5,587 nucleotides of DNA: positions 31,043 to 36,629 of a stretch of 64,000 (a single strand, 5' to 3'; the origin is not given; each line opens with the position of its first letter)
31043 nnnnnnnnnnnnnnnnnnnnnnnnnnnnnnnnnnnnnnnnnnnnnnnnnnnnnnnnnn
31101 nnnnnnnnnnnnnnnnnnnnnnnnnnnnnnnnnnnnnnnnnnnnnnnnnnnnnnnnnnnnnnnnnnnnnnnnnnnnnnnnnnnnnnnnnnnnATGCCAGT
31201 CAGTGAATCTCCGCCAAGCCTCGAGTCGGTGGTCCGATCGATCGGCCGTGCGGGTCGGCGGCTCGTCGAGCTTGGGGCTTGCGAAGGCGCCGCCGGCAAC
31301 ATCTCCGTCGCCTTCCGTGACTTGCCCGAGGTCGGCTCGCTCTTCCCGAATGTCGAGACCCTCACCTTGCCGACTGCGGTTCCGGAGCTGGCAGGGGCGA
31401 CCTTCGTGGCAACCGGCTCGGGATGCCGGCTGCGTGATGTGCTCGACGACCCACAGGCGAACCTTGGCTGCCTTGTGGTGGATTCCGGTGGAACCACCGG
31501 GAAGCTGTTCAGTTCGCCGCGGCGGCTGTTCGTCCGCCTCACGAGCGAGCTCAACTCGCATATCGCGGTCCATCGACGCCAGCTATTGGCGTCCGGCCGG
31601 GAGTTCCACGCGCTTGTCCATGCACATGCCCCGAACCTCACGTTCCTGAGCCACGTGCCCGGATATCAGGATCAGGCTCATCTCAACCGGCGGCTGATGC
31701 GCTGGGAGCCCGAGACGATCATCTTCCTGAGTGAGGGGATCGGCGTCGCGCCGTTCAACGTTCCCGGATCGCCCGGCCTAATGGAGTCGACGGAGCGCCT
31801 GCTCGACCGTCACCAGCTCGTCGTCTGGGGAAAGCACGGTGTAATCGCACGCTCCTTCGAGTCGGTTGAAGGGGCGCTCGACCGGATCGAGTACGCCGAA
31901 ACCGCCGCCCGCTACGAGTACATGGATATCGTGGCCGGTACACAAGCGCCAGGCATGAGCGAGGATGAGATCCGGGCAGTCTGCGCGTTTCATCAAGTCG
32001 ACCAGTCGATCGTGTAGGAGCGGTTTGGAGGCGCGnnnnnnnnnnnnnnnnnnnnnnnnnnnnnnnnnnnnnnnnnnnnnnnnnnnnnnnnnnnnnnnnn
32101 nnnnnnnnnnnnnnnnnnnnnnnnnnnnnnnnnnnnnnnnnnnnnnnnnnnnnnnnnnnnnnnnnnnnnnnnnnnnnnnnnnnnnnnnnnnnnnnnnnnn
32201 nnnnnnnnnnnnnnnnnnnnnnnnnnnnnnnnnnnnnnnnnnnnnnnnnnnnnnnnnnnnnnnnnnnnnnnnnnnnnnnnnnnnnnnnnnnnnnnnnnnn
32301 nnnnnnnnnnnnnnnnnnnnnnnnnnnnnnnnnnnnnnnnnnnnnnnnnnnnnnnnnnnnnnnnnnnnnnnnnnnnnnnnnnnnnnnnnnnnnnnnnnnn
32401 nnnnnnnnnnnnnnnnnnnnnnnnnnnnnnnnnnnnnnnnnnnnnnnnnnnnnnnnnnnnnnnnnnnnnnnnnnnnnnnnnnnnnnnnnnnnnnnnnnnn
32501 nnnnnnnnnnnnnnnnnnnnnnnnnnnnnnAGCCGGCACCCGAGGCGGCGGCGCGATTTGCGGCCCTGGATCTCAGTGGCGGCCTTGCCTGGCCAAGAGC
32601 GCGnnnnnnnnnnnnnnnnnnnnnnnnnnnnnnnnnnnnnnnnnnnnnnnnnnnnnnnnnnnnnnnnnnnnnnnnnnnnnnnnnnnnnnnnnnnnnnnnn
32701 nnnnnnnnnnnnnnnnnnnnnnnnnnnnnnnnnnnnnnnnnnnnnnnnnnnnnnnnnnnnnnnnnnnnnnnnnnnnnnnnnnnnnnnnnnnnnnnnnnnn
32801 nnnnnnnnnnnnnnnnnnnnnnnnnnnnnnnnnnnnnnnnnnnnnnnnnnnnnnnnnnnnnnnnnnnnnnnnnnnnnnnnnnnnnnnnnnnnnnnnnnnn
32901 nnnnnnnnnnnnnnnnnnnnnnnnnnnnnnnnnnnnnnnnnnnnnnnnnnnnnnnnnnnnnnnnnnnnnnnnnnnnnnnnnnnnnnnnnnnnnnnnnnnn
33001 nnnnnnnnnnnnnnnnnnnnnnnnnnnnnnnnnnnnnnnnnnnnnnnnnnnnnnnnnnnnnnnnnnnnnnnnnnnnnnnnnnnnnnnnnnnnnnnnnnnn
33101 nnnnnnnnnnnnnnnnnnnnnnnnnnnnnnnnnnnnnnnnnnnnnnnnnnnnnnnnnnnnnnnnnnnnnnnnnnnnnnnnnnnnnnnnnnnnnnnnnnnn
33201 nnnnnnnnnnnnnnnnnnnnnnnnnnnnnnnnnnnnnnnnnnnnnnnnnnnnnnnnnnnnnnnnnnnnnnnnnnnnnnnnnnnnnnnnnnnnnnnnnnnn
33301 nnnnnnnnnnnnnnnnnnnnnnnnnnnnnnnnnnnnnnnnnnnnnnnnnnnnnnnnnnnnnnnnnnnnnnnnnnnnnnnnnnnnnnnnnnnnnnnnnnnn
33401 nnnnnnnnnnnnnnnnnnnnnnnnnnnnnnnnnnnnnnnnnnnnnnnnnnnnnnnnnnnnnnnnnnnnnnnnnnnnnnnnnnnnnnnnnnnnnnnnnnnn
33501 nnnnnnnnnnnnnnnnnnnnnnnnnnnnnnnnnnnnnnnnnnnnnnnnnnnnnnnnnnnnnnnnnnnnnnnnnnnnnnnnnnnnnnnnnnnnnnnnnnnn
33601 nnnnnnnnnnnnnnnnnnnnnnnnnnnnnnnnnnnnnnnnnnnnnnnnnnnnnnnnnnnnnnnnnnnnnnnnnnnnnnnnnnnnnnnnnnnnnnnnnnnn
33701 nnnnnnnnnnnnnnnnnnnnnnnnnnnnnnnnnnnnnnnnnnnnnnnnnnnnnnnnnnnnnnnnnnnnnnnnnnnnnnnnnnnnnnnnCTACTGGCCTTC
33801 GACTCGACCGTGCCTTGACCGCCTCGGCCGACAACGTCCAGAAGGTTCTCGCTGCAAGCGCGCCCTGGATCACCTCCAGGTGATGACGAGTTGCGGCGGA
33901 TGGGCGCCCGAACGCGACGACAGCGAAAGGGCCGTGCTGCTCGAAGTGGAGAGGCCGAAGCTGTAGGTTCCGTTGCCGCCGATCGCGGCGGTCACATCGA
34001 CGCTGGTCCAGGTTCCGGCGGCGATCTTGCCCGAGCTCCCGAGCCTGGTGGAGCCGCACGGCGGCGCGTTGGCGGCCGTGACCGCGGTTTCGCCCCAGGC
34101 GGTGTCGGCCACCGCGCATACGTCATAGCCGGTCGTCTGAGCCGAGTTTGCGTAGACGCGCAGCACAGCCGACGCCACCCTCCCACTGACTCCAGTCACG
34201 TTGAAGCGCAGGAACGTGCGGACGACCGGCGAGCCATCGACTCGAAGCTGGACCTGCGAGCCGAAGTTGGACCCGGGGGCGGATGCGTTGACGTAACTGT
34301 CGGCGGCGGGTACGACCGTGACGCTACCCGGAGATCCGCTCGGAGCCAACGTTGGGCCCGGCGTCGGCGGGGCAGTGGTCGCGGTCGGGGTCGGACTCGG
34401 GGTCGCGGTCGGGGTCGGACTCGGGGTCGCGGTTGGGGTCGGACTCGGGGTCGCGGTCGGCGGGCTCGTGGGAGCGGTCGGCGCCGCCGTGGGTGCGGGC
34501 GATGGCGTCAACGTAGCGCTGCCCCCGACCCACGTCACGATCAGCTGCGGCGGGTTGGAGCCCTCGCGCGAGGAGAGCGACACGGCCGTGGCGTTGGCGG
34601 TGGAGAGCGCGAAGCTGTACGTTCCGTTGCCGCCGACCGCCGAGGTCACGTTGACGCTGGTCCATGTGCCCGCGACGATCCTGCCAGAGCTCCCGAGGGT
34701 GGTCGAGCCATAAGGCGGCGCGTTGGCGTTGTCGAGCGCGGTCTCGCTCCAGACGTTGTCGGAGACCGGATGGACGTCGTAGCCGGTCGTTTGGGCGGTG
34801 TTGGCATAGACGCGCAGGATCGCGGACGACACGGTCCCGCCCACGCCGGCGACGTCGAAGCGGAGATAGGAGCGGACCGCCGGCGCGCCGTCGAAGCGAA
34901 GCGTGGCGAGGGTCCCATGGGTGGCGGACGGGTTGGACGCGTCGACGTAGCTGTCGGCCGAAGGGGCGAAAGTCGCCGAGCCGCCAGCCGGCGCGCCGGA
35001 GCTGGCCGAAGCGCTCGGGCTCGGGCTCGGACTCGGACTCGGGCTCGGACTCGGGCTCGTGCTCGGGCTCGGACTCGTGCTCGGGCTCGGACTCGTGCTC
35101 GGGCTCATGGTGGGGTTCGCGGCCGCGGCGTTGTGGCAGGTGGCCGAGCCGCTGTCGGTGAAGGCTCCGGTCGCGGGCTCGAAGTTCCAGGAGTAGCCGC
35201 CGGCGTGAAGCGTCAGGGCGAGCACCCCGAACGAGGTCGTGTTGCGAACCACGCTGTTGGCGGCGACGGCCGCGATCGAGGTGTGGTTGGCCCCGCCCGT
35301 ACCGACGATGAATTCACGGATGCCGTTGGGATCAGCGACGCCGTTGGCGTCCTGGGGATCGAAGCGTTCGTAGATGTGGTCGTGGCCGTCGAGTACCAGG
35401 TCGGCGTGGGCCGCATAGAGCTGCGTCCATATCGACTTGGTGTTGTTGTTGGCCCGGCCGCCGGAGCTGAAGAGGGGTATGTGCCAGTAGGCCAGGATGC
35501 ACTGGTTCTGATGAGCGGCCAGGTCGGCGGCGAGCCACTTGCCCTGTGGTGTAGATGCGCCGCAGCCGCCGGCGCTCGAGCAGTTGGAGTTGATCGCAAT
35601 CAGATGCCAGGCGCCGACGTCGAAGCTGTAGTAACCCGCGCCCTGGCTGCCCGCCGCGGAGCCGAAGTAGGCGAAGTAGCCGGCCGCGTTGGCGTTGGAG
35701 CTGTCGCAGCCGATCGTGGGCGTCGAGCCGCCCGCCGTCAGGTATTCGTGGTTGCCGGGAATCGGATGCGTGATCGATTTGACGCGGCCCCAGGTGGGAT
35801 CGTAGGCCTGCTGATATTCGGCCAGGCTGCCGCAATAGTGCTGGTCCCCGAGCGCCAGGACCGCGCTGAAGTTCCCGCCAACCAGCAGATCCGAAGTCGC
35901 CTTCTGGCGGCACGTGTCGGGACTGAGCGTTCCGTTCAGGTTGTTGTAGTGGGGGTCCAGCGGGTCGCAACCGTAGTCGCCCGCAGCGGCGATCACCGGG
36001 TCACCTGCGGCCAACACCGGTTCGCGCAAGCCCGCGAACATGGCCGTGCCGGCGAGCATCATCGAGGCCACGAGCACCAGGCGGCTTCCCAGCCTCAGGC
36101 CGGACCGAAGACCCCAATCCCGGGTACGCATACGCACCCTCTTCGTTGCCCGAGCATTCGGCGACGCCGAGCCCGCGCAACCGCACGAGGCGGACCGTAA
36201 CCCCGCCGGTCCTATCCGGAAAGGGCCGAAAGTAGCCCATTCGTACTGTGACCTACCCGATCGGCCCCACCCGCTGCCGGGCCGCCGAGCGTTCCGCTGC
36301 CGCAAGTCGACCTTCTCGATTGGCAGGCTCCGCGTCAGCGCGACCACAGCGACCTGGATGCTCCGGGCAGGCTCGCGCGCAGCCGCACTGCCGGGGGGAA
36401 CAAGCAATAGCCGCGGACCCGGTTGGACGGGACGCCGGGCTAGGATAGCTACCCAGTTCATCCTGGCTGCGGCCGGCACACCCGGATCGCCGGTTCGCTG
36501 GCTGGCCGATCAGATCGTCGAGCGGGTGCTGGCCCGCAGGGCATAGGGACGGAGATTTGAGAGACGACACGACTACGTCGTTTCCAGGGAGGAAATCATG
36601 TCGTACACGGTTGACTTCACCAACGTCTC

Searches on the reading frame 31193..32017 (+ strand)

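Call 49: search_protein_families(library=pfam, proteins=[window:31193-32017:+], max_evalue=0.001)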
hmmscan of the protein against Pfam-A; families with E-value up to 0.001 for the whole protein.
window:31193-32017:+ (274 aa): 1 family
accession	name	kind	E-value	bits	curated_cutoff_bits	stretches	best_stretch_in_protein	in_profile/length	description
PF00596.27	Aldolase_II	-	8e-15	55.6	22.2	1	18-241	4-181/183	Class II Aldolase and Adducin N-terminal domain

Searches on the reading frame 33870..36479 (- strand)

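Call 49: search_protein_families(library=pfam, proteins=[window:33870-36479:-], max_evalue=0.001)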
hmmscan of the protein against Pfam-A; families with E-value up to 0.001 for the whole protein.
window:33870-36479:- (869 aa): 2 families
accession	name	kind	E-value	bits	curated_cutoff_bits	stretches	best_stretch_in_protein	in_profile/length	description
PF24517.2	CBM96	-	1.2e-56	191.4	26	2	720-867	3-163/164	Carbohydrate-binding module family 96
PF00149.33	Metallophos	-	2.3e-05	25.4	21.5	1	202-370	29-191/191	Calcineurin-like phosphoesterase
